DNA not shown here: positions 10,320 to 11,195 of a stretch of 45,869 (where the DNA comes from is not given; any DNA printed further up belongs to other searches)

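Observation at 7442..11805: MauE/DoxX with a MauD-like stub, next to a beta-propeller lipoprotein, a signal-less 16-Cys LytM-like protein and a Tat-signal protein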

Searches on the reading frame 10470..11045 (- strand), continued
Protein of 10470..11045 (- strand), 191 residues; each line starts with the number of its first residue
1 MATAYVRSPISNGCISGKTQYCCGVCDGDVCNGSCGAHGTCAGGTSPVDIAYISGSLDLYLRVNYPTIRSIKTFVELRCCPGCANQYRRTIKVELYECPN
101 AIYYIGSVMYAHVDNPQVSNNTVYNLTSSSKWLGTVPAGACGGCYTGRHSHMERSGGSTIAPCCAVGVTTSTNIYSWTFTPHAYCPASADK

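Call 58: find_encoding_contigs(protein=P0148, flank=6000, max_places=3)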
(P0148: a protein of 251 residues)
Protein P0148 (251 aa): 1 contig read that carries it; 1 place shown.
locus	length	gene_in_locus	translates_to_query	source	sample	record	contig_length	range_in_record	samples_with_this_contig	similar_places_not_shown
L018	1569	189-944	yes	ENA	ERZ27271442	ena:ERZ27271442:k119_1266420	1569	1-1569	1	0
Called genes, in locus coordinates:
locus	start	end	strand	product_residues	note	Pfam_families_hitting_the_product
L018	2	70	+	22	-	?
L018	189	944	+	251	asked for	-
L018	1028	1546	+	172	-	-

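Call 60: find_encoding_contigs(protein=P0140, flank=6000, max_places=2)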
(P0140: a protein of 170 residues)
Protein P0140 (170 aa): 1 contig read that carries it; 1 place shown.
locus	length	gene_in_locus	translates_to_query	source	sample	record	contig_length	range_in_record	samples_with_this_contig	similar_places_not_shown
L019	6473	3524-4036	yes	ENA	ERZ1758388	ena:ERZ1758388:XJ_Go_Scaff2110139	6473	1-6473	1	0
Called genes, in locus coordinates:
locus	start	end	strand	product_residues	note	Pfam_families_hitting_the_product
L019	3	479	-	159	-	?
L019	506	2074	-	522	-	PF00144:Beta-lactamase, PF11954:DUF3471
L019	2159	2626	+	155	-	PF13463:HTH_27 (faint), PF01047:MarR, PF12802:MarR_2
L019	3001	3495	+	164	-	-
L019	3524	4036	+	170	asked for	-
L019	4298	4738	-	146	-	-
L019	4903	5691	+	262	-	PF00378:ECH_1, PF16113:ECH_2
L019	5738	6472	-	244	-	?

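Call 61: find_encoding_contigs(protein=P0166, flank=6000, max_places=2)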
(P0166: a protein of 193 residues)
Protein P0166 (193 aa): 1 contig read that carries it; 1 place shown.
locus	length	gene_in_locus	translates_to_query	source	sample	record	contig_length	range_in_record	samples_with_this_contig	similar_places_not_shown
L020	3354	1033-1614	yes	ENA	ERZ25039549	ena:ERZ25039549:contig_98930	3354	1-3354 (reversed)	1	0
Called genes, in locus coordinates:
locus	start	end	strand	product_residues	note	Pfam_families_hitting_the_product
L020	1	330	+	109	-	?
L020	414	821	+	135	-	-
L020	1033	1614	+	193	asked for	-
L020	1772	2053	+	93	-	-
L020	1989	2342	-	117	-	-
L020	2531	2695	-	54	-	-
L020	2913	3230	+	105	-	-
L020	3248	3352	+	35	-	?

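Call 62: find_encoding_contigs(protein=P0085, flank=6000, max_places=2)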
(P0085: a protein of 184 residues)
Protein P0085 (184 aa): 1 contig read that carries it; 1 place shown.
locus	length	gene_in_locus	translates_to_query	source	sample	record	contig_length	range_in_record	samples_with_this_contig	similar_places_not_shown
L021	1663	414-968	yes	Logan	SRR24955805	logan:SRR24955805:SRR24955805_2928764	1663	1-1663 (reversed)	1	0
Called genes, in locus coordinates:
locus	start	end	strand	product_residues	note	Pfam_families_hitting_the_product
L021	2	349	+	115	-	?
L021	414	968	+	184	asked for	-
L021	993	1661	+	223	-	?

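Call 66: search_protein_families(library=ncbifam, max_evalue=1, proteins=[L010:5775-5930:+])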
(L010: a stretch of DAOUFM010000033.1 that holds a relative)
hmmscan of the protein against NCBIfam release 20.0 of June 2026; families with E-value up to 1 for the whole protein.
L010:5775-5930:+ (52 aa): 0 families

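Call 68: fold_search(model_id=the predicted structure, library=viral)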
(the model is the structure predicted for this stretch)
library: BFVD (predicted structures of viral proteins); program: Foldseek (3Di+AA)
matches with E <= 10: 342; with E <= 0.001: 0
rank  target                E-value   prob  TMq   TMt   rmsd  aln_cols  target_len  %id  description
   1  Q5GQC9                3.3e-03  0.87  0.32  0.11  15.4       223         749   13  Hypothetical-Protein / belonging to T4-LIKE GC: 727 [Synechococcus phage S-PM2]
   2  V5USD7                6.1e-03  1.00  0.43  0.11   7.7       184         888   18  M23ase beta-sheet core domain-containing protein [Synechococcus phage ACG-2014h]
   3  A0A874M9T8            1.3e-02  0.99  0.36  0.08   7.0       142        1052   17  Mannosyl-glycoprotein endo-beta-N-acetylglucosamidase-like domain-containing protein [Synechococcus phage S-SRP01]
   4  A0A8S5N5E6            1.6e-02  0.96  0.32  0.16   8.5       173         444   17  Tail protein [Myoviridae sp. ctsip2]
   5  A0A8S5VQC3            2.7e-02  0.99  0.42  0.22   7.1       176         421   13  lysozyme [Ackermannviridae sp.]
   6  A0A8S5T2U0            2.7e-02  0.99  0.40  0.34   6.4       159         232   19  Peptidase [Podoviridae sp. ctpVv1]
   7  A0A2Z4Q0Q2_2          4.1e-02  0.99  0.35  0.07   8.2       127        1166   17  (no name in the UniProt tables at hand)
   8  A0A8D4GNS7            5.1e-02  0.95  0.47  0.18  14.7       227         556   14  (no name in the UniProt tables at hand)
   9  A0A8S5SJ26            5.4e-02  0.75  0.35  0.29  12.6       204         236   15  Peptidase [Siphoviridae sp. ctFPV4]
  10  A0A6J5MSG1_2          6.3e-02  0.99  0.35  0.06   3.7       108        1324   16  Peptidase M23 [uncultured Caudovirales phage]
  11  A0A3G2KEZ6            6.6e-02  0.92  0.37  0.30   8.7       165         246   13  Lysin A [Arthrobacter phage Corgi]
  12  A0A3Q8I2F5            6.9e-02  0.90  0.31  0.28   6.3       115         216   16  (no name in the UniProt tables at hand)
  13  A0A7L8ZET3            8.5e-02  0.93  0.33  0.31   7.0       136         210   15  (no name in the UniProt tables at hand)
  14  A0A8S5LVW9            9.0e-02  0.93  0.44  0.46   8.6       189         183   17  Membrane protein [Podoviridae sp. ctoyw14]
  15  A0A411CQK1            1.0e-01  0.77  0.34  0.25   6.7       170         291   14  Lysin A [Arthrobacter phage Elesar]
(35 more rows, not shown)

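Call 71: search_solved_structures(query=A4, max_evalue=10, show_alignments=3)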
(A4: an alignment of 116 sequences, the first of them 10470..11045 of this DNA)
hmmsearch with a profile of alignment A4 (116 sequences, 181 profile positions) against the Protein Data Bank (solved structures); distinct sequences matched with E-value up to 10: 1.
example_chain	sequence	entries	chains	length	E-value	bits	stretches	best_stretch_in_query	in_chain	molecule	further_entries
3it5_A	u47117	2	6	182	0.13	15.5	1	102-147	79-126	Protease lasA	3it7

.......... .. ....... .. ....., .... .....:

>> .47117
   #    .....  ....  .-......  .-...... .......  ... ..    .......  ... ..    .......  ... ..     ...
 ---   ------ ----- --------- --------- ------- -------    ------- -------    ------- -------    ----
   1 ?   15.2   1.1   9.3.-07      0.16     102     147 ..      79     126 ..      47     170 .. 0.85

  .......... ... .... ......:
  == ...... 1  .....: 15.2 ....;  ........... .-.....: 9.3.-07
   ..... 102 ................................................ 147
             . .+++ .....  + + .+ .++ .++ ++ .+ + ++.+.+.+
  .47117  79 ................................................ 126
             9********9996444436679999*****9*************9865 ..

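Call 89: find_encoding_contigs(protein=P0007, flank=6000, max_places=2)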
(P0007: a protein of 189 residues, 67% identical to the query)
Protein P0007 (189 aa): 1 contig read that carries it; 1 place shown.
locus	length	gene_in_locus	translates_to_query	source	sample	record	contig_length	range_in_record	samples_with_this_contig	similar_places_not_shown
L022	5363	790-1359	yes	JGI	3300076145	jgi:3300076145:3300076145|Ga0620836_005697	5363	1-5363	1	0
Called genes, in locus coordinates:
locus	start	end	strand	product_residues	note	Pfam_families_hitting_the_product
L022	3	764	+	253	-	?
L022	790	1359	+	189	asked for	-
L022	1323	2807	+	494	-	-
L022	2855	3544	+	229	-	-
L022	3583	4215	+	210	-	-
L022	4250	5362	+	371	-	?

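Call 90: find_encoding_contigs(protein=P0006, flank=8000, max_places=2)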
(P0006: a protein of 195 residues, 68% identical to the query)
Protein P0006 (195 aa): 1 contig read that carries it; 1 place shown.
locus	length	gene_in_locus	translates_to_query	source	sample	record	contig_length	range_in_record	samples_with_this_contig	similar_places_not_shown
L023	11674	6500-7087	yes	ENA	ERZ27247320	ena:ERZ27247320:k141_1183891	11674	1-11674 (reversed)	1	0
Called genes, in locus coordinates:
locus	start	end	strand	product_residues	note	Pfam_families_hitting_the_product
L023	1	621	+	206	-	?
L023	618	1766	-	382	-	PF13173:AAA_14, PF13635:DUF4143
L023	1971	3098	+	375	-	PF04041:Glyco_hydro_130 (faint), PF22847:Glyco_hydro_43_rel (faint)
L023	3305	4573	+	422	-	PF13439:Glyco_transf_4, PF13579:Glyco_trans_4_4, PF00534:Glycos_transf_1, PF13692:Glyco_trans_1_4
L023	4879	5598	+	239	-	PF00196:GerE, PF08281:Sigma70_r4_2 (faint)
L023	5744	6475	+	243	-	-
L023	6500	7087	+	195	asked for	-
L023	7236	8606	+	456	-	-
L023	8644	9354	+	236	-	-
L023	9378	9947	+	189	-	-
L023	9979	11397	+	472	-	-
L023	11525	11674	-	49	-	?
